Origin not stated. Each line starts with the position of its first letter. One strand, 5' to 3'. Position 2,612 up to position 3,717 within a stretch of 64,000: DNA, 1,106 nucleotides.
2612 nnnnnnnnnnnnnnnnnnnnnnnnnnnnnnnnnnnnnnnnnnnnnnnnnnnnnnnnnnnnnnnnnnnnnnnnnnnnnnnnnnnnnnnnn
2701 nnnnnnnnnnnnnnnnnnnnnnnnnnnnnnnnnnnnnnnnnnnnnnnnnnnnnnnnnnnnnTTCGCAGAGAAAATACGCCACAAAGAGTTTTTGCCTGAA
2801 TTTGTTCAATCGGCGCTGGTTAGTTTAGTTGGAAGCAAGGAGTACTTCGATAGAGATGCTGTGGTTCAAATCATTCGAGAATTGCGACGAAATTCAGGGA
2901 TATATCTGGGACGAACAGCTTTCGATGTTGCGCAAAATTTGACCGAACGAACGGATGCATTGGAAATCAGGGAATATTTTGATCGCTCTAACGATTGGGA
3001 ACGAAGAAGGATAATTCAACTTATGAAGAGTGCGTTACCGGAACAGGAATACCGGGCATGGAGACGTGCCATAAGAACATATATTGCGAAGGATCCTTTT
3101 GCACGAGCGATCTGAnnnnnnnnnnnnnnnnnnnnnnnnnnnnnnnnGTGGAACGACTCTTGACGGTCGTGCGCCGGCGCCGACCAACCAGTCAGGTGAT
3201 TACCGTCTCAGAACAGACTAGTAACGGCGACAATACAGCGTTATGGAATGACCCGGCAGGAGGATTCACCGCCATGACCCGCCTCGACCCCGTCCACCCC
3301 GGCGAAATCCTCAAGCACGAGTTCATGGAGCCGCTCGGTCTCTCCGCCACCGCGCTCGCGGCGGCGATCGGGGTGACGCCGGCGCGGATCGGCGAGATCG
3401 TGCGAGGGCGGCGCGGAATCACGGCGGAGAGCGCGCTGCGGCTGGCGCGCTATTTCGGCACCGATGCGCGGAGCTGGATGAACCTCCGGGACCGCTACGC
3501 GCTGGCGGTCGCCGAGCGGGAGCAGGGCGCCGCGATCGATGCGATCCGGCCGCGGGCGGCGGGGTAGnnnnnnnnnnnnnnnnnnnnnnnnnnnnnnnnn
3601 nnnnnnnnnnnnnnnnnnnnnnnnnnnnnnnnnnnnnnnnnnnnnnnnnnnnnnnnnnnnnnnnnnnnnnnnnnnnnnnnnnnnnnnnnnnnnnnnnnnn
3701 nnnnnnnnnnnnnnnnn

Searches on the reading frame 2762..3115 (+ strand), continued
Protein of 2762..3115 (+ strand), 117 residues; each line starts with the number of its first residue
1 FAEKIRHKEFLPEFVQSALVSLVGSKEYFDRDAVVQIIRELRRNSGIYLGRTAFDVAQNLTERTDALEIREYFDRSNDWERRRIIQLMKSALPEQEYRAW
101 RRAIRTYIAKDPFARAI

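Call 58: search_protein_families(library=padloc, proteins=[P0006, P0010, P0011, P0015, P0023, P0044, L007:2771-4342:+], max_evalue=1e-20)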
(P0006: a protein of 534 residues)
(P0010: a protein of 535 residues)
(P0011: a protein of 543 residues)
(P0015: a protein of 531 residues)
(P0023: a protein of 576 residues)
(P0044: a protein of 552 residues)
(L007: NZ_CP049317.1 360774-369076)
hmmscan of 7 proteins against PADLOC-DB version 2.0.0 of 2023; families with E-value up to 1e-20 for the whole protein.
P0006 (534 aa): 20 families
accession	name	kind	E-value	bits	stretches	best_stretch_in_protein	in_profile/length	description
PDLC03783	Drt8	-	1.3e-107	359.2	1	4-530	4-482/493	DRT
PDLC03759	RT_UG21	-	4.7e-44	149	1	71-509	53-474/503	DRT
PDLC03756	RT_UG19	-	1.3e-43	148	1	74-511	61-459/562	DRT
PDLC03760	RT_UG22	-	3.7e-36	123.2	1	75-532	59-471/476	DRT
PDLC03758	RT_UG20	-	2.2e-34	117.4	1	77-295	67-280/511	DRT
PDLC03771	RT_UG32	-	1.7e-33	114.1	1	64-297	72-299/521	DRT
PDLC03785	RT_UG9_large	-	8.7e-29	98.3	1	75-307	295-522/772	DRT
PDLC03761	RT_UG23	-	5.3e-27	92.5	1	79-296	62-271/489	DRT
PDLC03749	RT_UG13a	-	2.2e-26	91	1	139-290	138-295/589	DRT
PDLC03786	RT_UG9_small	-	1.1e-25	88.5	1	123-294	107-288/541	DRT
PDLC03750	RT_UG13b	-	5.4e-25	86.3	1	142-296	133-296/430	DRT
PDLC03752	Drt4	-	6.1e-25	86.4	1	134-295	104-268/467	DRT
PDLC03770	RT_UG31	-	2.1e-24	84.5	1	151-316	113-274/456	DRT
PDLC02180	Drt4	-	4.8e-24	83.1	1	151-293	131-278/532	-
PDLC03773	RT_UG34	-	6.7e-24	82.7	1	80-312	74-312/512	DRT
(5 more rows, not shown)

P0010 (535 aa): 8 families
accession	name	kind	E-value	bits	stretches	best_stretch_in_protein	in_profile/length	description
PDLC03783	Drt8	-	1.5e-116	388.7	1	4-521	4-479/493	DRT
PDLC03759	RT_UG21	-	8.2e-33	111.9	1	41-453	32-422/503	DRT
PDLC03758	RT_UG20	-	4.6e-30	103.1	1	71-281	70-272/511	DRT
PDLC03785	RT_UG9_large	-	2.2e-27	93.7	1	66-293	295-514/772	DRT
PDLC03771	RT_UG32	-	1.7e-25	87.6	1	69-293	86-303/521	DRT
PDLC03756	RT_UG19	-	5.6e-24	83.1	1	79-301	74-296/562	DRT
PDLC03760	RT_UG22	-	1.1e-23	82.1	1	39-412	36-371/476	DRT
PDLC03761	RT_UG23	-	1.6e-23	81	1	59-282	51-267/489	DRT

P0011 (543 aa): 14 families
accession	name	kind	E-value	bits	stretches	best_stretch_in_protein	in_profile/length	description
PDLC03783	Drt8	-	3.5e-128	427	1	3-533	3-482/493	DRT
PDLC03759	RT_UG21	-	6.7e-40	135.3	1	68-526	49-485/503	DRT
PDLC03758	RT_UG20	-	2.6e-33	113.8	1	80-286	69-269/511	DRT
PDLC03756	RT_UG19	-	4.1e-33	113.3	1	68-537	54-480/562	DRT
PDLC03771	RT_UG32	-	8.7e-32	108.4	1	68-318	75-319/521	DRT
PDLC03761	RT_UG23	-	3e-29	99.9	1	50-293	30-270/489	DRT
PDLC03760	RT_UG22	-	4.2e-26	90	1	76-411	58-358/476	DRT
PDLC03773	RT_UG34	-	8.5e-25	85.6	1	63-401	56-388/512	DRT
PDLC03785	RT_UG9_large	-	1.7e-24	84.1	1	70-304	289-518/772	DRT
PDLC03752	Drt4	-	5e-24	83.4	1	88-327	62-281/467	DRT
PDLC02180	Drt4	-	6.6e-23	79.3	1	91-295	77-281/532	-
PDLC03770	RT_UG31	-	1.2e-22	78.8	1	42-308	20-265/456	DRT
PDLC03750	RT_UG13b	-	3.6e-21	73.7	0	144-394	135-396/430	DRT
PDLC03786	RT_UG9_small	-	5.8e-21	72.9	1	123-298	106-292/541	DRT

P0015 (531 aa): 9 families
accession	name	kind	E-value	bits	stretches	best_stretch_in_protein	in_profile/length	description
PDLC03783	Drt8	-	9.3e-120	399.3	1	10-519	5-478/493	DRT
PDLC03759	RT_UG21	-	3.3e-39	133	1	52-510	41-479/503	DRT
PDLC03760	RT_UG22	-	4.3e-33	113.1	1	68-516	54-459/476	DRT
PDLC03758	RT_UG20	-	2.6e-32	110.5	1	73-287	66-275/511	DRT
PDLC03756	RT_UG19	-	8.4e-32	108.9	1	72-303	62-296/562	DRT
PDLC03761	RT_UG23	-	1.3e-31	107.7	1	48-289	37-271/489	DRT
PDLC03771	RT_UG32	-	2e-31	107.3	1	60-286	71-291/521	DRT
PDLC01136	RT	-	3.7e-21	73.7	1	141-284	111-249/263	RT (reverse transcriptase)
PDLC03752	Drt4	-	5.4e-21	73.4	1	79-285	57-264/467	DRT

P0023 (576 aa): 6 families
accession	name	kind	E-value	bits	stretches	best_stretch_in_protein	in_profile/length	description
PDLC03783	Drt8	-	5.6e-101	337.3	1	4-536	4-487/493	DRT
PDLC03758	RT_UG20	-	4e-30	103.3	1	61-288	64-284/511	DRT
PDLC03759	RT_UG21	-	7.7e-30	102.1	1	21-278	21-271/503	DRT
PDLC03771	RT_UG32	-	7.3e-28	95.5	1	55-274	75-287/521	DRT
PDLC03756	RT_UG19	-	1.1e-23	82.2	1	63-295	62-290/562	DRT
PDLC03761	RT_UG23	-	1.1e-21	74.9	1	31-282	29-272/489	DRT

P0044 (552 aa): 13 families
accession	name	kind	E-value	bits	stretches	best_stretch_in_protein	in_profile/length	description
PDLC03783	Drt8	-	2e-128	427.9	1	9-545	4-487/493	DRT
PDLC03759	RT_UG21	-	5.7e-39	132.2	1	76-538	54-488/503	DRT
PDLC03756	RT_UG19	-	4.9e-37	126.2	1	67-518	53-452/562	DRT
PDLC03785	RT_UG9_large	-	2.9e-33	113.1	1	71-343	287-551/772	DRT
PDLC03771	RT_UG32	-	1.2e-30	104.7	1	67-359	71-348/521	DRT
PDLC03758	RT_UG20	-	8.3e-29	99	1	80-306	66-284/511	DRT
PDLC03761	RT_UG23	-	2.2e-27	93.8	1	72-305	51-277/489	DRT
PDLC03760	RT_UG22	-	9.4e-26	88.9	1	75-415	55-352/476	DRT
PDLC03773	RT_UG34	-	2.5e-24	84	1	9-328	13-325/512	DRT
PDLC03786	RT_UG9_small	-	3.3e-24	83.6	1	81-304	66-292/541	DRT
PDLC03749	RT_UG13a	-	4.3e-24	83.4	1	92-330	86-329/589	DRT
PDLC03752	Drt4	-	2.6e-21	74.4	1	97-298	65-267/467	DRT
PDLC03750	RT_UG13b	-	6.5e-21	72.9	0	147-403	134-394/430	DRT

L007:2771-4342:+ (523 aa): 11 families
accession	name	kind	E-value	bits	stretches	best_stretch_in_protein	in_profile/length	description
PDLC03783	Drt8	-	3.1e-122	407.4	1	4-508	4-479/493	DRT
PDLC03759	RT_UG21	-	1.3e-36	124.4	1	23-296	23-286/503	DRT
PDLC03758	RT_UG20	-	1.3e-34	118.2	1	31-274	38-272/511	DRT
PDLC03771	RT_UG32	-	1.3e-33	114.5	1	36-290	63-304/521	DRT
PDLC03756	RT_UG19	-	1.1e-31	108.5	1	88-491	87-458/562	DRT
PDLC03760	RT_UG22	-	1.6e-26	91.4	1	59-275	57-245/476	DRT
PDLC03761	RT_UG23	-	3.7e-26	89.7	1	58-278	55-270/489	DRT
PDLC03752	Drt4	-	3.3e-24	84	1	56-270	47-259/467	DRT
PDLC03785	RT_UG9_large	-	1.3e-23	81.2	1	64-279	298-510/772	DRT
PDLC03773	RT_UG34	-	1e-22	78.7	1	130-274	135-291/512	DRT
PDLC02180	Drt4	-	2.3e-22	77.5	1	49-269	52-270/532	-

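Call 62: search_protein_families(library=pfam, proteins=[P0006], max_evalue=0.01)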
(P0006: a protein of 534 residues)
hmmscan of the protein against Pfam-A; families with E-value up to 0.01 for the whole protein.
P0006 (534 aa): 1 family
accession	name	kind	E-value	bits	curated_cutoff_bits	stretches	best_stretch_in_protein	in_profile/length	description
PF00078.32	RVT_1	-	4.8e-15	56.2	29.6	1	152-287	58-193/205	Reverse transcriptase (RNA-dependent DNA polymerase)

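Call 63: find_encoding_contigs(protein=P0006, flank=4000, max_places=3)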
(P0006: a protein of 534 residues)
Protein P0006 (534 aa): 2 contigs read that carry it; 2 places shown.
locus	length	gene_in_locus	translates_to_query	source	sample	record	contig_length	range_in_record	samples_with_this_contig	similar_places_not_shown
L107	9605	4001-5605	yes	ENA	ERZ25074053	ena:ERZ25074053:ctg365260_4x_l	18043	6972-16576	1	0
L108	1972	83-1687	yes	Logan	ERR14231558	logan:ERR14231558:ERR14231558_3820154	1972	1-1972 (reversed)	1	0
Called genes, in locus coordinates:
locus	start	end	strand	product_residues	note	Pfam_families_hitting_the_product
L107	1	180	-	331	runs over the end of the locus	PF02899:Phage_int_SAM_1 (weak), PF13495:Phage_int_SAM_4 (weak), PF00589:Phage_integrase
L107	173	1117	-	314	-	PF00589:Phage_integrase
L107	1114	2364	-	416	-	PF02899:Phage_int_SAM_1 (weak), PF00589:Phage_integrase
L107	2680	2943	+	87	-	PF13384:HTH_23 (weak), PF13936:HTH_38 (weak)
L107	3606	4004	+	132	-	-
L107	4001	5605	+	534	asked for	PF00078:RVT_1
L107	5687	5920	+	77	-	-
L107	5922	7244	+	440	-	PF05598:DUF772, PF01609:DDE_Tnp_1, PF13751:DDE_Tnp_1_6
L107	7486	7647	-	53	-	-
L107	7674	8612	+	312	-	-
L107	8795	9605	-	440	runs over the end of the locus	PF05598:DUF772, PF01609:DDE_Tnp_1, PF13751:DDE_Tnp_1_6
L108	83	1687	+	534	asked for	PF00078:RVT_1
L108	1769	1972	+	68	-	?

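Call 64: find_encoding_contigs(protein=P0011, flank=4000, max_places=3)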
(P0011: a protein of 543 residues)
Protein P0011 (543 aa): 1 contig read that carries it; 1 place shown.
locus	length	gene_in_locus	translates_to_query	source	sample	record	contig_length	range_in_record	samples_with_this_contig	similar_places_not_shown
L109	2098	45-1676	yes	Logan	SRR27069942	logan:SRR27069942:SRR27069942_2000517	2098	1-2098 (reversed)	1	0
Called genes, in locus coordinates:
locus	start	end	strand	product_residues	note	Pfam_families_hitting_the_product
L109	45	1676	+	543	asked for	PF00078:RVT_1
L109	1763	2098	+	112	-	?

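Call 65: find_encoding_contigs(protein=P0010, flank=4000, max_places=3)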
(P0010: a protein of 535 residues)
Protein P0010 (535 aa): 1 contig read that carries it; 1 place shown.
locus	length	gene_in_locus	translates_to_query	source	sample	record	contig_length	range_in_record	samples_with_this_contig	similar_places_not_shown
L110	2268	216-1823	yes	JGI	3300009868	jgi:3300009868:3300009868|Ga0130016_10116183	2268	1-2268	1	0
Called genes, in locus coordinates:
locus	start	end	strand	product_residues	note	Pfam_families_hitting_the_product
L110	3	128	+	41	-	?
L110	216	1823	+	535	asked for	PF00078:RVT_1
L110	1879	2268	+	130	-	?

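Call 66: search_protein_families(library=pfam, proteins=[L107:5687-5920:+, L107:3606-4004:+, L109:1763-2098:+, L110:1879-2268:+, L004:8807-8995:+, L001:7459-7851:+], max_evalue=0.1)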
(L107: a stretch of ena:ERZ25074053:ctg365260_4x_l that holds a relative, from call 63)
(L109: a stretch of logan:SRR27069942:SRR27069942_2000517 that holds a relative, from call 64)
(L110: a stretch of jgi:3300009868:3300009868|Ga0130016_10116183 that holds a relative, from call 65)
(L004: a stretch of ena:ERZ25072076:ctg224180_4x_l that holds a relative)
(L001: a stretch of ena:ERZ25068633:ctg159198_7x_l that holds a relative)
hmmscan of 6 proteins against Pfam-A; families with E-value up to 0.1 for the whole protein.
L107:5687-5920:+ (77 aa): 0 families

L107:3606-4004:+ (132 aa): 0 families

L109:1763-2098:+ (112 aa): 2 families
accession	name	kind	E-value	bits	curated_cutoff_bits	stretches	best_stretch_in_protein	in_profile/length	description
PF06305.16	LapA_dom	-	0.0054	17.1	28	1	60-104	13-53/64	Lipopolysaccharide assembly protein A domain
PF00029.24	Connexin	-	0.058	13.6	31.3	1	60-102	64-104/225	Connexin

L110:1879-2268:+ (130 aa): 0 families

L004:8807-8995:+ (62 aa): 0 families

L001:7459-7851:+ (130 aa): 0 families

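Call 69: find_encoding_contigs(protein=P0012, flank=3000, max_places=3)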
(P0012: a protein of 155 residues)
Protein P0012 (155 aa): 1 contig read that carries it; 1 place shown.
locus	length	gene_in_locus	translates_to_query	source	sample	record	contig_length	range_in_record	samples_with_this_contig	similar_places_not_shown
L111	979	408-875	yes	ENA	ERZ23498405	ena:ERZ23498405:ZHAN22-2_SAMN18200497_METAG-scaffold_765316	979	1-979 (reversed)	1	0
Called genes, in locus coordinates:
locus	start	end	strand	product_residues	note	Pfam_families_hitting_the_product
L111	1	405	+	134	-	?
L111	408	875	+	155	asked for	-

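Call 70: find_encoding_contigs(protein=P0021, flank=3000, max_places=3)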
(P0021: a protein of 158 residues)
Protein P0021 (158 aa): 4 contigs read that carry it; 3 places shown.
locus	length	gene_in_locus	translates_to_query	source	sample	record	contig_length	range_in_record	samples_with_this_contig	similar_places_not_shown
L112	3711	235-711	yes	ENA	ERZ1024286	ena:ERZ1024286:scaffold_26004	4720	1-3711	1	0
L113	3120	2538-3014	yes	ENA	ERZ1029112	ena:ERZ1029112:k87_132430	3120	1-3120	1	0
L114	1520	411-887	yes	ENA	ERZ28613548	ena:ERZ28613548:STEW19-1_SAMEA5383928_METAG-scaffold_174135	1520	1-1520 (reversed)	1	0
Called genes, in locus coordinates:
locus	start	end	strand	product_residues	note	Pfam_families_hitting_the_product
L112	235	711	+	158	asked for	-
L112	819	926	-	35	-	-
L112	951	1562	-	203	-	-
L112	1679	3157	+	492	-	PF02796:HTH_7 (faint)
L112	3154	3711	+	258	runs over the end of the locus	PF01695:IstB_IS21, PF00308:Bac_DnaA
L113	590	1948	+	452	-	PF13304:AAA_21 (faint)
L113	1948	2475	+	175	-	-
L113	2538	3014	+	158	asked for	-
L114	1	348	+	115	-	?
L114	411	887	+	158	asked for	-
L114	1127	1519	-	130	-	?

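Call 71: find_encoding_contigs(protein=P0046, flank=3000, max_places=3)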
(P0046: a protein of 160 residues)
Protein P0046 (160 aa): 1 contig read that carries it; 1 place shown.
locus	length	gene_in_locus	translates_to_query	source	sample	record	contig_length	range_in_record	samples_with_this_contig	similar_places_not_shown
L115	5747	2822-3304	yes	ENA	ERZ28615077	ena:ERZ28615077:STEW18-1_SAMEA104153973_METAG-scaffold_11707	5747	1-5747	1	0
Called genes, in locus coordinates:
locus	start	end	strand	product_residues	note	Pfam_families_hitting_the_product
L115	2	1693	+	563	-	?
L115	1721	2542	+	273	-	PF00078:RVT_1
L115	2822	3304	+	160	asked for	-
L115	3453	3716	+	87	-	-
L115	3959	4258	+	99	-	-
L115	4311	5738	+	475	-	PF15731:MqsA_antitoxin, PF01381:HTH_3 (faint), PF13274:SocA_Panacea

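Call 72: search_protein_families(library=padloc, proteins=[L113:590-1948:+, L113:1948-2475:+, L113:2538-3014:+, L111:1-405:+, L114:1-348:+, L115:1721-2542:+, L115:2-1693:+], max_evalue=0.001)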
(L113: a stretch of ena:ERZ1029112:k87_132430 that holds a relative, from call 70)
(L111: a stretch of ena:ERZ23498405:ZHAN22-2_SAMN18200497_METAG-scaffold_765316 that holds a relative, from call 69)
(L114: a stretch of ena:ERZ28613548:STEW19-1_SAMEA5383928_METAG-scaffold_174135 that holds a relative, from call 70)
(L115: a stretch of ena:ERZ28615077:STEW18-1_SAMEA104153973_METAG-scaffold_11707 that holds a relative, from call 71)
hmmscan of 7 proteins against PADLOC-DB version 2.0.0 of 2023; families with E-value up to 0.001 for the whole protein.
L113:590-1948:+ (452 aa): 20 families
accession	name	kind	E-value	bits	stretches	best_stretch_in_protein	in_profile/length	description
PDLC02335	AbiLi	-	8.3e-34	115.1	1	4-435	48-287/326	AbiLi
PDLC04135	mad3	-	1.1e-10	39.6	1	32-391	14-328/374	mads_3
PDLC04391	PDC-M07A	-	8e-10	36.3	1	44-396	26-355/412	-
PDLC02980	AriA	-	7.3e-09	34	1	325-386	235-299/304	-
PDLC02914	ATPase-Toprim_I-B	-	1.9e-08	32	1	294-413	157-269/443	-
PDLC04175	HEC-01A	-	2.9e-08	31.2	1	21-161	9-142/363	-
PDLC02979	AriA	-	3.4e-08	31.7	1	41-386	25-369/373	-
PDLC03878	NsnB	-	2.6e-07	28.7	1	21-386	5-277/345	-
PDLC04177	HEC-01A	-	5.2e-07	27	1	23-170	14-148/393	-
PDLC04182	HEC-01A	-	5.6e-07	26.9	1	41-162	33-153/406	-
PDLC00271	PtuA1|PtuA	-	5.8e-07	27.4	1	33-166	18-138/421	AAA ATPase domain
PDLC04178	HEC-01A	-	1.1e-05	22.6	1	44-157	33-140/399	-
PDLC04214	HEC-02A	-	1.4e-05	22.6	1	276-385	176-277/338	-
PDLC04149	HEC-04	-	1.8e-05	21.6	1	329-386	213-273/494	-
PDLC04176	HEC-01A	-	7.1e-05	20.3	1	44-144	28-126/371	-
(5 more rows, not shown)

L113:1948-2475:+ (175 aa): 0 families

L113:2538-3014:+ (158 aa): 1 family
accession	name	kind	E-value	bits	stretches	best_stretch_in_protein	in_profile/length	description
PDLC03783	Drt8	-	1e-19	69.3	1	7-156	347-492/493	DRT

L111:1-405:+ (134 aa): 22 families
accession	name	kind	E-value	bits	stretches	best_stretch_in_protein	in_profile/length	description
PDLC03783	Drt8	-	9e-19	66.2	1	1-129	220-339/493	DRT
PDLC03759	RT_UG21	-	6.6e-08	29.7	1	1-103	226-316/503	DRT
PDLC03773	RT_UG34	-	1.3e-06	25.6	1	1-104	248-338/512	DRT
PDLC03760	RT_UG22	-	1.5e-06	25.5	1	2-79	202-278/476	DRT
PDLC03752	Drt4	-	5.3e-06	23.9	1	1-50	220-269/467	DRT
PDLC02180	Drt4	-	8.4e-06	22.9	1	1-48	232-279/532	-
PDLC03756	RT_UG19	-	2e-05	21.9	1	1-104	236-330/562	DRT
PDLC02178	Drt4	-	2e-05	21.8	1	1-66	240-305/506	-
PDLC03770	RT_UG31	-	3.6e-05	21.2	1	1-125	206-319/456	DRT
PDLC03748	Drt6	-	3.9e-05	20.7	1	1-71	214-284/511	DRT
PDLC03786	RT_UG9_small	-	4.9e-05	20.3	1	1-60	240-301/541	DRT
PDLC03744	AbiP2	-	6.8e-05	19.9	1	2-101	252-359/489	DRT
PDLC03785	RT_UG9_large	-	7e-05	19.3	1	1-69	462-528/772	DRT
PDLC03746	RT_UG10_large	-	8.8e-05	18.4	1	1-49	603-651/1688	DRT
PDLC03751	RT_UG14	-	0.00019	18.4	1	2-42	254-294/493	DRT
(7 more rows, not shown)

L114:1-348:+ (115 aa): 0 families

L115:1721-2542:+ (273 aa): 57 families (the best 25 are shown)
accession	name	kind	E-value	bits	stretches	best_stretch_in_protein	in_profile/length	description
PDLC03783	Drt8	-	1.9e-88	296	1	7-273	4-253/493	DRT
PDLC03759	RT_UG21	-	1.3e-37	127.7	1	68-273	54-259/503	DRT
PDLC03756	RT_UG19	-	1.6e-29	101.4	1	71-273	62-269/562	DRT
PDLC03771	RT_UG32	-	2.6e-29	100.3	1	62-272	74-278/521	DRT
PDLC03785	RT_UG9_large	-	6.3e-29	98.8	1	67-272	291-494/772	DRT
PDLC03758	RT_UG20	-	2.2e-28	97.6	1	49-272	47-261/511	DRT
PDLC03761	RT_UG23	-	1.3e-27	94.5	1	67-271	54-254/489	DRT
PDLC03773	RT_UG34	-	3.2e-24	83.7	1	7-273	13-281/512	DRT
PDLC03770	RT_UG31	-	1.9e-23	81.4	1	66-272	36-237/456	DRT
PDLC03752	Drt4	-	7.9e-21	72.8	1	90-273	66-253/467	DRT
PDLC03760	RT_UG22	-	1.2e-20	72.1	1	70-272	58-233/476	DRT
PDLC03749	RT_UG13a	-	1.6e-20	71.6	1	84-273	86-285/589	DRT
PDLC02180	Drt4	-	1.1e-19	68.6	1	120-272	109-264/532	-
PDLC03748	Drt6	-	1.3e-19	68.4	1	65-272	39-246/511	DRT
PDLC03769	RT_UG30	-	7.5e-19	65.6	1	133-273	114-264/493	DRT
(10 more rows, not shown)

L115:2-1693:+ (563 aa): 0 families

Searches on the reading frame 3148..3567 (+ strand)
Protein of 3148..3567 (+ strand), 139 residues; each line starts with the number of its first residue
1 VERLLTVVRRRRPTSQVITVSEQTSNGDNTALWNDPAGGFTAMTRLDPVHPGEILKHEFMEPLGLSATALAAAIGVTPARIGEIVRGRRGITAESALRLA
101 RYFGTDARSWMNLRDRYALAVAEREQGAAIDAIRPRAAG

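Call 8: search_protein_families(library=ncbifam, proteins=[window:3148-3567:+], max_evalue=0.1)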
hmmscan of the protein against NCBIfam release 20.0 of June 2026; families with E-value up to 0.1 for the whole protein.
window:3148-3567:+ (139 aa): 2 families
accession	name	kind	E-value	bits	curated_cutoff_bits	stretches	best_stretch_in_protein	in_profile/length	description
TIGR02607.1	antidote_HigA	equivalog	5.9e-30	102.9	47.7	1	47-124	3-80/81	HigA family addiction module antitoxin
TIGR03070.1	couple_hipB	subfamily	0.081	12.9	71.65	0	63-105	14-56/58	type II toxin-antitoxin system Y4mF family antitoxin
